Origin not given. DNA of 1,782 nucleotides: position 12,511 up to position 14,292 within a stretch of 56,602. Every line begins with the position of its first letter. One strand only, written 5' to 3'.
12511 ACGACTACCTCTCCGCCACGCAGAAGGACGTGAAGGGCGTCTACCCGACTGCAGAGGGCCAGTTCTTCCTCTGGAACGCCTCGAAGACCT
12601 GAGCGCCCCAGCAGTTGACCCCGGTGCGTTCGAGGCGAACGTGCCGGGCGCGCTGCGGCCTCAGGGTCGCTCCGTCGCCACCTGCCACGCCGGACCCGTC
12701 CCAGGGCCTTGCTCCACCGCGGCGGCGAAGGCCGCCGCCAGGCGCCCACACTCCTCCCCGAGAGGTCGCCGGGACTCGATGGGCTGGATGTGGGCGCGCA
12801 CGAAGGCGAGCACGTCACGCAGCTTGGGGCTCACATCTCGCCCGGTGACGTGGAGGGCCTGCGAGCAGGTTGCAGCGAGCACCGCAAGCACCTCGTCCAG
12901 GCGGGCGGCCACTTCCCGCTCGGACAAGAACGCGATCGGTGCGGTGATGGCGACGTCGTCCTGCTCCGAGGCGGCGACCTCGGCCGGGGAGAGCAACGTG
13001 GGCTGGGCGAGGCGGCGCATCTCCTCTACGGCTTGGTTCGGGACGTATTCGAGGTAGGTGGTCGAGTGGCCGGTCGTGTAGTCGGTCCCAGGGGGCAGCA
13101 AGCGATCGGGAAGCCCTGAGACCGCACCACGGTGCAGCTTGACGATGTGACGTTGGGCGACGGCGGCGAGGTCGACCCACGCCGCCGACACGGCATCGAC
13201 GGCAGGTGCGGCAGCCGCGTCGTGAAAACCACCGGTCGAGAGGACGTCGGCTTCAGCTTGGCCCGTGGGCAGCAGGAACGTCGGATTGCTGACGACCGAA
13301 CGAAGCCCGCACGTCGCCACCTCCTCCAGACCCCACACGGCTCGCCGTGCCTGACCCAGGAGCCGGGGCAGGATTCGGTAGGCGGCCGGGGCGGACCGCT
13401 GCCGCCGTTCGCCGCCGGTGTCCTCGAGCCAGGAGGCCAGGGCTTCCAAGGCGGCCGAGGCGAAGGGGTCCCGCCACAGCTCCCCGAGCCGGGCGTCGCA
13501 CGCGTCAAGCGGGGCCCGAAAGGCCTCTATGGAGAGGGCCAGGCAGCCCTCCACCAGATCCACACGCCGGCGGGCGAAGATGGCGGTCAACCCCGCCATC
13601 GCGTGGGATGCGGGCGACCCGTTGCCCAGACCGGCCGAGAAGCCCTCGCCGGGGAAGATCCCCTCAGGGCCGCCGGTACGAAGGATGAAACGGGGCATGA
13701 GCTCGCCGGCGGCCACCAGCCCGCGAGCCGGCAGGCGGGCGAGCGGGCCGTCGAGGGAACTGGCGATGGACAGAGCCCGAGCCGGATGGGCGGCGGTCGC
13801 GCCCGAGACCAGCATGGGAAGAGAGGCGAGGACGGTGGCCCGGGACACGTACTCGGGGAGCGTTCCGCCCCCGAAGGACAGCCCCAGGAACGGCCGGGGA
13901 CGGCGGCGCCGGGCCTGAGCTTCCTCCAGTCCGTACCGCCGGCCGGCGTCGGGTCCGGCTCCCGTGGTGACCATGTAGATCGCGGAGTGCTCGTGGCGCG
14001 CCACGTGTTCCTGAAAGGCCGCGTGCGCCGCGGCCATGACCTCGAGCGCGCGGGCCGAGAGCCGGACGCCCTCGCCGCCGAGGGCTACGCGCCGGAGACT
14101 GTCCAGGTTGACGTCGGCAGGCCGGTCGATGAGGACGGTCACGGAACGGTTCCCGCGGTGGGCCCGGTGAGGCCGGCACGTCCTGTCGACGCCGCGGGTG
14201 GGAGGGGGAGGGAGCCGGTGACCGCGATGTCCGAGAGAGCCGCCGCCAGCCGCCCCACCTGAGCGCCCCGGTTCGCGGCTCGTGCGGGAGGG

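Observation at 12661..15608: Translationally coupled pair of HAL/PAL-fold lyase paralogues that both lack the MIO-forming Ala-Ser-Gly triad (possible heteromeric MIO-less lyase)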

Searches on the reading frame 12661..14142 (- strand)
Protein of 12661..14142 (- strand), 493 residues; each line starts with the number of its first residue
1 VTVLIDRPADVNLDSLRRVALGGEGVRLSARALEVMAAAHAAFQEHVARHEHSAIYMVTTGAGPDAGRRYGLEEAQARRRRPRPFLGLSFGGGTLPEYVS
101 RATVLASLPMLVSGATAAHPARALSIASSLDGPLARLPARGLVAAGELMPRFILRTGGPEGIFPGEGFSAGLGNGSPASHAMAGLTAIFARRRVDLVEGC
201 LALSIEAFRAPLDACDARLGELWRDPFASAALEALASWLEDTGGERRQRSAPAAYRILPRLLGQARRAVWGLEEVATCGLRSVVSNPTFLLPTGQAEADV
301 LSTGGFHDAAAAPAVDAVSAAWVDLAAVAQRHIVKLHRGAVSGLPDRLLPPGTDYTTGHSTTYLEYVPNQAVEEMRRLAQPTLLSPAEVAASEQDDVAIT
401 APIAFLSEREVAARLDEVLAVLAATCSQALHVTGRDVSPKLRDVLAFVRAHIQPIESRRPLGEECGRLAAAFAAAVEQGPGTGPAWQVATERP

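Call 7: search_protein_families(library=pfam, proteins=[window:12661-14142:-], max_evalue=0.01)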
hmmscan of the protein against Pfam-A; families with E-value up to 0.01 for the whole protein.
window:12661-14142:- (493 aa): 1 family
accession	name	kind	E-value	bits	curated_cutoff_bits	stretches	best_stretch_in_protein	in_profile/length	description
PF00221.24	Lyase_aromatic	-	5.9e-40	137.8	27.3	2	171-449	183-465/466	Aromatic amino acid lyase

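Call 8: search_protein_families(library=ncbifam, proteins=[window:12661-14142:-], max_evalue=0.01)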
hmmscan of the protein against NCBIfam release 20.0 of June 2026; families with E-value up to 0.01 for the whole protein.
window:12661-14142:- (493 aa): 4 families
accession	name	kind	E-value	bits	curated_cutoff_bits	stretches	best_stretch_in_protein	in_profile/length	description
NF006871.0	PRK09367.1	subfamily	4.2e-27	95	524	2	172-468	194-488/505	histidine ammonia-lyase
TIGR01225.1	hutH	equivalog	4e-26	91.6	539.15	2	172-465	191-482/506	histidine ammonia-lyase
TIGR03832.1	Tyr_2_3_mutase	equivalog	1.5e-11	43.6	501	1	255-470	296-505/507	tyrosine 2,3-aminomutase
TIGR04475.1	Phe_D_beta_mut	equivalog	1.5e-05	23.9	800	0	254-451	294-488/510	phenylalanine aminomutase (D-beta-phenylalanine forming)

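Call 9: search_solved_structures(query=window:12661-14142:-, max_evalue=0.001, show_alignments=2)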
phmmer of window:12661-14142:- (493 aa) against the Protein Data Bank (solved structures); distinct sequences matched with E-value up to 0.001: 6.
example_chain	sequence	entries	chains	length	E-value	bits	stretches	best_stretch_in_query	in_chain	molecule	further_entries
7tqr_A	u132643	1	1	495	1.2e-11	47.4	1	254-461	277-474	Probable histidine ammonia-lyase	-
1gk3_A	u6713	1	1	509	7.1e-06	28.4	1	158-453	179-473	HISTIDINE AMMONIA-LYASE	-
1gkm_B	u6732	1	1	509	7.3e-06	28.4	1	157-453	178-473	Histidine ammonia-lyase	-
1b8f_A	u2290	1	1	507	1.1e-05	27.8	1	166-453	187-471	Histidine ammonia-lyase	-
1gkj_A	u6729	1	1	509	2.9e-05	26.4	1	156-453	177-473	HISTIDINE AMMONIA-LYASE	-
6v6h_A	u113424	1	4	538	7.5e-05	25.1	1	153-461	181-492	Histidine ammonia-lyase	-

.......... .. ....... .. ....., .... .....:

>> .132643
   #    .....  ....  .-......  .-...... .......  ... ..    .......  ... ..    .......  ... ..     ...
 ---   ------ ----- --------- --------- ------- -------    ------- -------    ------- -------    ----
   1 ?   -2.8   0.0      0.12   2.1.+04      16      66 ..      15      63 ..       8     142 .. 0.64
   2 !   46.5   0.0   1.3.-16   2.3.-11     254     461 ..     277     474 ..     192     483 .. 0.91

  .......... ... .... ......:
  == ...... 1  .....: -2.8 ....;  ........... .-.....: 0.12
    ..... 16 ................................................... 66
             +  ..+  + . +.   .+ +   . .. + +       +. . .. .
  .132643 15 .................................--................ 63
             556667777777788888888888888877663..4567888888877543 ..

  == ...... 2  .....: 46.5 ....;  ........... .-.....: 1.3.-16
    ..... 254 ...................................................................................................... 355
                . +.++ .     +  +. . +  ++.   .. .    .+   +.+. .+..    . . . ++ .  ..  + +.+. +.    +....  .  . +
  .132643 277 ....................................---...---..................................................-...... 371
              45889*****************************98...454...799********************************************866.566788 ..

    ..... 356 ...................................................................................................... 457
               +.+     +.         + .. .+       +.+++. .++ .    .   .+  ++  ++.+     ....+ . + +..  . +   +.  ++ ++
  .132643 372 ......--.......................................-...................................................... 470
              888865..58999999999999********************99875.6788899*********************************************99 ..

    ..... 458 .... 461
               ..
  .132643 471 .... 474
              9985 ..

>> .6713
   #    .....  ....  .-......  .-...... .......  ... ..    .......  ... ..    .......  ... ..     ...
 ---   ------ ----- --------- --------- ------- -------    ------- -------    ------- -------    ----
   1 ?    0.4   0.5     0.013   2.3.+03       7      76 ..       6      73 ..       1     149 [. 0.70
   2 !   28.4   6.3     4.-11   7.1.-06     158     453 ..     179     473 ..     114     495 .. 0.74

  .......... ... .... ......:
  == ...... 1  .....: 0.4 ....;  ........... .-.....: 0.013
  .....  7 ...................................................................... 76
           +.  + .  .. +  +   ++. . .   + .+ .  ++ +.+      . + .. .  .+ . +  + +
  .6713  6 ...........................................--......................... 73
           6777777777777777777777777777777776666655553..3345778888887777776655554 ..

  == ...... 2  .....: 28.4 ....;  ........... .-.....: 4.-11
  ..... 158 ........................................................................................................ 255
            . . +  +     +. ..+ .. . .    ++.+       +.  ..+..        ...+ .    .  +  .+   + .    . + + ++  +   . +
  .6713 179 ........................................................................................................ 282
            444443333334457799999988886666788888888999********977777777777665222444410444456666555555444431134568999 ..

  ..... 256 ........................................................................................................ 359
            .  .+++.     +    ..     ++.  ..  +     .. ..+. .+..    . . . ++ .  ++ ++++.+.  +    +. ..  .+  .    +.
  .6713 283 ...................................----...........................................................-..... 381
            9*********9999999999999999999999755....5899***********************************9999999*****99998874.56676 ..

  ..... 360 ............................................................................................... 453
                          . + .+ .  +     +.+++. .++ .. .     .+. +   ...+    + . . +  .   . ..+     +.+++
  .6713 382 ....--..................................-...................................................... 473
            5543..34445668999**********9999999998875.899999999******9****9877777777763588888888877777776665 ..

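Call 12: find_homologous_proteins(query=window:12661-14142:-, max_evalue=0.00001)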
Query window:12661-14142:- (493 aa): 130 proteins with E <= 0.00001 among 8000 candidates; the best 120 are listed.
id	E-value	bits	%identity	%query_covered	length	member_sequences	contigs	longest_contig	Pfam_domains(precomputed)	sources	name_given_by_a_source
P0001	0.0e+0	1063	100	100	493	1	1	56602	PF00221.25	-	-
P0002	9.6e-180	617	65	97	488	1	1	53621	PF00221.25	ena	-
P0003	9.8e-178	610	63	97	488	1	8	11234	PF00221.25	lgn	-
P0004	2.1e-177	609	64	97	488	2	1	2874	PF00221.25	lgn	-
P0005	5.8e-177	607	62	97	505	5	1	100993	PF00221.25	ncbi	ncbi:MAG: aromatic amino acid lyase [Acidimicrobiales bacterium]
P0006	5.9e-177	607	62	97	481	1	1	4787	PF00221.25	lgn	-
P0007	1.0e-175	603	62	99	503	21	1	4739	PF00221.25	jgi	jgi:histidine ammonia-lyase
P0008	2.1e-175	602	62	97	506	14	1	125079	PF00221.25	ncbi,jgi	jgi:histidine ammonia-lyase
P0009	6.9e-175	601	62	97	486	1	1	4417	PF00221.25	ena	-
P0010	8.6e-172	590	61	97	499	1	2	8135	PF00221.25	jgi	-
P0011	3.7e-170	585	61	97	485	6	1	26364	PF00221.25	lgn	-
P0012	4.3e-166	572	59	99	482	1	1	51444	PF00221.25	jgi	jgi:histidine ammonia-lyase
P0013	6.9e-166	571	59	99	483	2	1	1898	PF00221.25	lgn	-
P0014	2.2e-161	556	57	97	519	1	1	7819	PF00221.25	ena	-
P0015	2.2e-159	549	57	99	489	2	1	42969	PF00221.25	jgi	jgi:histidine ammonia-lyase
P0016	1.6e-157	543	59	97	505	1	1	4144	PF00221.25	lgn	-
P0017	8.6e-153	528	56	97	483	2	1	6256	PF00221.25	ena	-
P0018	4.9e-151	522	55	97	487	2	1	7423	PF00221.25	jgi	jgi:histidine ammonia-lyase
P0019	4.5e-150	519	56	99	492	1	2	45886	PF00221.25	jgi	jgi:histidine ammonia-lyase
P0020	9.0e-148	511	57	97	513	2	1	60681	PF00221.25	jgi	jgi:histidine ammonia-lyase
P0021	1.0e-146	508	54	98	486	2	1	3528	PF00221.25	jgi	jgi:histidine ammonia-lyase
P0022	6.4e-146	505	57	97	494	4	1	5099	PF00221.25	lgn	-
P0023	6.8e-146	505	54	97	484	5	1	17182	PF00221.25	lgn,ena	-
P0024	9.4e-143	495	56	97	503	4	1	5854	PF00221.25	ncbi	-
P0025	9.3e-139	481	53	97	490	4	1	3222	PF00221.25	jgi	jgi:histidine ammonia-lyase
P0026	7.4e-136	472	53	97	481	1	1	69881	PF00221.25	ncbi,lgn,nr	ncbi:MAG: aromatic amino acid lyase [Proteobacteria bacterium]|nr:aromatic amino acid lyase [Pseudom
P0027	7.2e-135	469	52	97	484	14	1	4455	PF00221.25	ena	-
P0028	5.8e-131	456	51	97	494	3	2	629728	PF00221.25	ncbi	ncbi:MAG: aromatic amino acid lyase [Alphaproteobacteria bacterium]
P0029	2.0e-130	454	52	97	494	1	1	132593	PF00221.25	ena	-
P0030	3.0e-129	450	51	97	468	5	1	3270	PF00221.25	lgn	-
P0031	1.7e-126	441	51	99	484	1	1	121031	PF00221.25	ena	-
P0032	2.5e-125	437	50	97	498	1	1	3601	PF00221.25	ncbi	-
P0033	3.2e-125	437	52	97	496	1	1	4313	PF00221.25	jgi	jgi:histidine ammonia-lyase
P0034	6.5e-125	436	51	98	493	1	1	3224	PF00221.25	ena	-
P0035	2.8e-124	434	52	97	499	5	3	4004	PF00221.25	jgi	jgi:histidine ammonia-lyase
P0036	1.1e-123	432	49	98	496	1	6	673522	PF00221.25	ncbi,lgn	ncbi:MAG: aromatic amino acid lyase [Alphaproteobacteria bacterium]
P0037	1.2e-123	432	51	100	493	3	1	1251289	PF00221.25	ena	-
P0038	1.8e-123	431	50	97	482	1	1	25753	PF00221.25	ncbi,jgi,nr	ncbi:MAG TPA: aromatic amino acid lyase [Actinomycetota bacterium]|jgi:histidine ammonia-lyase|nr:ar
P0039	4.1e-123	430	51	98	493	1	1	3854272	PF00221.25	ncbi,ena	-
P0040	1.2e-122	428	50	97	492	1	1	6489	PF00221.25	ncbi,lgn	-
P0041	1.3e-122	428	51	98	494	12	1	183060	PF00221.25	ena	-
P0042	2.5e-122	427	58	75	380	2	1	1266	PF00221.25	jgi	jgi:histidine ammonia-lyase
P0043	3.5e-122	427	52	98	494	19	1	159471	PF00221.25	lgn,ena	-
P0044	6.7e-122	426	49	97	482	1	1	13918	PF00221.25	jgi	jgi:histidine ammonia-lyase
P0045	1.2e-121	425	51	97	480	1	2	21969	PF00221.25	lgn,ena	-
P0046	2.2e-121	424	52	96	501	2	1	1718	PF00221.25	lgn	-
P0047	4.5e-121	423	51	97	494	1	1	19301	PF00221.25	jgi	-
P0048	7.3e-121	422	50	98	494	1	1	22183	PF00221.25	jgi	-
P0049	1.3e-120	422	50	97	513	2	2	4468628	PF00221.25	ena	-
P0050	1.5e-120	421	49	96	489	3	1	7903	PF00221.25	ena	-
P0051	6.0e-120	419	50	98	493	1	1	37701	PF00221.25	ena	-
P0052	9.5e-120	419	51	96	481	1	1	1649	PF00221.25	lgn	-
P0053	1.5e-119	418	51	96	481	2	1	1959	PF00221.25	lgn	-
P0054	1.9e-119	418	50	98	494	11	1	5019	PF00221.25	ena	-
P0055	1.2e-118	415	51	96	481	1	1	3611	PF00221.25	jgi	jgi:histidine ammonia-lyase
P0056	1.9e-118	415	50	96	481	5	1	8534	PF00221.25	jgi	jgi:histidine ammonia-lyase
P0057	3.5e-118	414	50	98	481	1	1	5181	PF00221.25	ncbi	-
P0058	4.0e-118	413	50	97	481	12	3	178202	PF00221.25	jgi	jgi:histidine ammonia-lyase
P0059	5.2e-118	413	48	97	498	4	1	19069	PF00221.25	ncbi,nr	ncbi:MAG: aromatic amino acid lyase [Rhizobiales bacterium]|nr:aromatic amino acid lyase [Hyphomicro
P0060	1.0e-117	412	45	97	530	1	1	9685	PF00221.25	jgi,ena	-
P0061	1.3e-117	412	49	97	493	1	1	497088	PF00221.25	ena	-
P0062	1.3e-117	412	49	98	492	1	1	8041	PF00221.25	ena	-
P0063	1.8e-117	411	49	100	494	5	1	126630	PF00221.25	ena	-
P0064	1.3e-116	408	50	96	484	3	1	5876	PF00221.25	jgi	-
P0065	1.4e-114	402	49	98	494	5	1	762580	PF00221.25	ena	-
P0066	3.4e-114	401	47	97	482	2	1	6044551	PF00221.25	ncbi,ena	-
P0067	1.4e-112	395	46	98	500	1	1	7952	PF00221.25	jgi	jgi:histidine ammonia-lyase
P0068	4.2e-112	394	47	94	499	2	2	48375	PF00221.25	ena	-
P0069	2.0e-111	391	46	97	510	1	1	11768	PF00221.25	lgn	-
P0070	2.8e-111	391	48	97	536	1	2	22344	PF00221.25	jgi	jgi:histidine ammonia-lyase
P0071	7.6e-110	386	46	97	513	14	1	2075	PF00221.25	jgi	jgi:histidine ammonia-lyase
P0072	1.9e-106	375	45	97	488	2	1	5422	PF00221.25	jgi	jgi:histidine ammonia-lyase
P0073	1.6e-105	372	50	86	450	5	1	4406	PF00221.25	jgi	jgi:histidine ammonia-lyase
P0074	3.1e-103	364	45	98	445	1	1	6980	PF00221.25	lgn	-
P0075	2.0e-100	355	44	97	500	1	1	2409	PF00221.25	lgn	-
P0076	6.1e-100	353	61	57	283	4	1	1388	PF00221.25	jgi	jgi:histidine ammonia-lyase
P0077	1.0e-83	300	57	60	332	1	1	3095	PF00221.25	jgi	jgi:histidine ammonia-lyase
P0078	2.2e-83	299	41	97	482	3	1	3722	PF00221.25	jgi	jgi:histidine ammonia-lyase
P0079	3.4e-83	298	41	97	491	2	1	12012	PF00221.25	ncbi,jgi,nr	ncbi:MAG TPA: aromatic amino acid lyase [Acidimicrobiales bacterium]|nr:aromatic amino acid lyase [A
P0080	1.2e-82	296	42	96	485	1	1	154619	PF00221.25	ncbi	-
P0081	1.7e-82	296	42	97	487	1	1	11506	PF00221.25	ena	-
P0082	2.5e-82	295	40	99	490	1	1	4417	PF00221.25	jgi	jgi:histidine ammonia-lyase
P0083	2.6e-82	295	42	96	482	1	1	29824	PF00221.25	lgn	-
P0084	3.2e-82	295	43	97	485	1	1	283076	PF00221.25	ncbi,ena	-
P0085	5.2e-81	291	41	97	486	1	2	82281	PF00221.25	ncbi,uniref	ncbi:aromatic amino acid ammonia-lyase [Inquilinus limosus]|uniref:aromatic amino acid lyase n=1 Tax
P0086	9.6e-81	290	41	97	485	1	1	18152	PF00221.25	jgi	jgi:histidine ammonia-lyase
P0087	1.2e-80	290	41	96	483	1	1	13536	PF00221.25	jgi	jgi:histidine ammonia-lyase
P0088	1.2e-80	290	41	96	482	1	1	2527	PF00221.25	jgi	jgi:histidine ammonia-lyase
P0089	2.2e-80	289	41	97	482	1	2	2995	PF00221.25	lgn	-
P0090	3.4e-80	288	42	95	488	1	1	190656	PF00221.25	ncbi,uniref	ncbi:aromatic amino acid ammonia-lyase [Inquilinus limosus]|uniref:aromatic amino acid lyase n=1 Tax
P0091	5.6e-80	288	40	97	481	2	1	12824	PF00221.25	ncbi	-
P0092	5.8e-80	288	42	97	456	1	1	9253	PF00221.25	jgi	jgi:histidine ammonia-lyase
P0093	7.0e-80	287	40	96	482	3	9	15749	PF00221.25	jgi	jgi:histidine ammonia-lyase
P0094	8.4e-80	287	41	97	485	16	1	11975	PF00221.25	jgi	jgi:histidine ammonia-lyase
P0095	9.0e-80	287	42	97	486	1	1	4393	PF00221.25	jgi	jgi:histidine ammonia-lyase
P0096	2.2e-79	286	42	97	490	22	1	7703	PF00221.25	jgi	jgi:histidine ammonia-lyase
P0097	2.3e-79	286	42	96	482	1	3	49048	PF00221.25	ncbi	ncbi:MAG: aromatic amino acid lyase [Parvibaculaceae bacterium]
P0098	3.3e-79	285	41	97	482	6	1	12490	PF00221.25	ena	-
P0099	5.9e-79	284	40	97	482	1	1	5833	PF00221.25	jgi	jgi:histidine ammonia-lyase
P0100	6.3e-79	284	42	97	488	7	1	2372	PF00221.25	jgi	jgi:histidine ammonia-lyase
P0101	1.5e-78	283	40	96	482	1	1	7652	PF00221.25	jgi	jgi:histidine ammonia-lyase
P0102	3.9e-78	282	41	96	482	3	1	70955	PF00221.25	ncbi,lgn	-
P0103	5.6e-78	281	41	97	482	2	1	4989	PF00221.25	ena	-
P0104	1.0e-77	280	40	96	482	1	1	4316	PF00221.25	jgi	jgi:histidine ammonia-lyase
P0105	1.0e-77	280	42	97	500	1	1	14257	PF00221.25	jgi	jgi:histidine ammonia-lyase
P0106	3.1e-77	279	40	96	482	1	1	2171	PF00221.25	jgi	jgi:histidine ammonia-lyase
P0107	3.8e-77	278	42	96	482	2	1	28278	PF00221.25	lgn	-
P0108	1.3e-76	277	41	97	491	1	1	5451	PF00221.25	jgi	jgi:histidine ammonia-lyase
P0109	6.0e-76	274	40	96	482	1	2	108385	PF00221.25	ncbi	ncbi:MAG: aromatic amino acid lyase [Parvibaculaceae bacterium]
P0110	4.6e-75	271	41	99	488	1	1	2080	PF00221.25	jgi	jgi:histidine ammonia-lyase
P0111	1.8e-74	270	38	97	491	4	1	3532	PF00221.25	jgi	jgi:histidine ammonia-lyase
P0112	4.7e-74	268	39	96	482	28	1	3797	PF00221.25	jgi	jgi:histidine ammonia-lyase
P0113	5.8e-74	268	40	96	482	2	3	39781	PF00221.25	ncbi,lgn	ncbi:MAG: aromatic amino acid lyase [Parvibaculaceae bacterium]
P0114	9.9e-73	264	50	58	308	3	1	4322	PF00221.25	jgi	jgi:histidine ammonia-lyase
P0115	1.5e-72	263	40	96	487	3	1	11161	PF00221.25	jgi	jgi:histidine ammonia-lyase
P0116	2.8e-72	262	41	96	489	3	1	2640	PF00221.25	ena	-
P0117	2.7e-70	256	39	97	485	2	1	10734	PF00221.25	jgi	jgi:histidine ammonia-lyase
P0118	2.4e-68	249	51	54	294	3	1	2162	PF00221.25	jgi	jgi:histidine ammonia-lyase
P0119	4.9e-65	238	44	78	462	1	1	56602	PF00221.25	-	-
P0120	4.2e-62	229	37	92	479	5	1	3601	PF00221.25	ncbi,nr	ncbi:MAG TPA: aromatic amino acid lyase [Geminicoccaceae bacterium]|nr:aromatic amino acid lyase [Ge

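Call 14: find_encoding_contigs(protein=P0085, flank=10000, max_places=2)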
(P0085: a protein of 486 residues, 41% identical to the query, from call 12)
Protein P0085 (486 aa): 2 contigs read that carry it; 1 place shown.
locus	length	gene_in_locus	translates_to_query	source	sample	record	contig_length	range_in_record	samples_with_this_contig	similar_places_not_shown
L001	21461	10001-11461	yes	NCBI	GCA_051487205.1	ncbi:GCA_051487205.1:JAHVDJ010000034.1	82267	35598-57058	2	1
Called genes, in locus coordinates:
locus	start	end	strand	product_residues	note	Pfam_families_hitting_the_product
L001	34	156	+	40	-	-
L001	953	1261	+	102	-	-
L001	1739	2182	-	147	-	PF00293:NUDIX, PF14815:NUDIX_4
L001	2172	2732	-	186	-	PF13302:Acetyltransf_3, PF00583:Acetyltransf_1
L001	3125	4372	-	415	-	PF01960:ArgJ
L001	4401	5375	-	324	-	PF13145:Rotamase_2, PF13616:Rotamase_3, PF00639:Rotamase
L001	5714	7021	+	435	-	PF13449:Phytase-like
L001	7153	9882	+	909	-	PF07517:SecA_DEAD, PF00270:DEAD (weak), PF01043:SecA_PP_bind, PF21090:P-loop_SecA, PF07516:SecA_SW, PF02810:SEC-C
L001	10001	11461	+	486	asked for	PF00221:Lyase_aromatic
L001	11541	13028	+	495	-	PF14401:RLAN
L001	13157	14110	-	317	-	PF03255:ACCA, PF01039:Carboxyl_trans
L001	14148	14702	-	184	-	PF13527:Acetyltransf_9, PF00583:Acetyltransf_1, PF13508:Acetyltransf_7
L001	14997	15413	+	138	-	PF04138:GtrA_DPMS_TM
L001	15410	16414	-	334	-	PF02899:Phage_int_SAM_1, PF13495:Phage_int_SAM_4 (weak), PF00589:Phage_integrase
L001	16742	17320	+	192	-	PF13238:AAA_18 (weak), PF01202:SKI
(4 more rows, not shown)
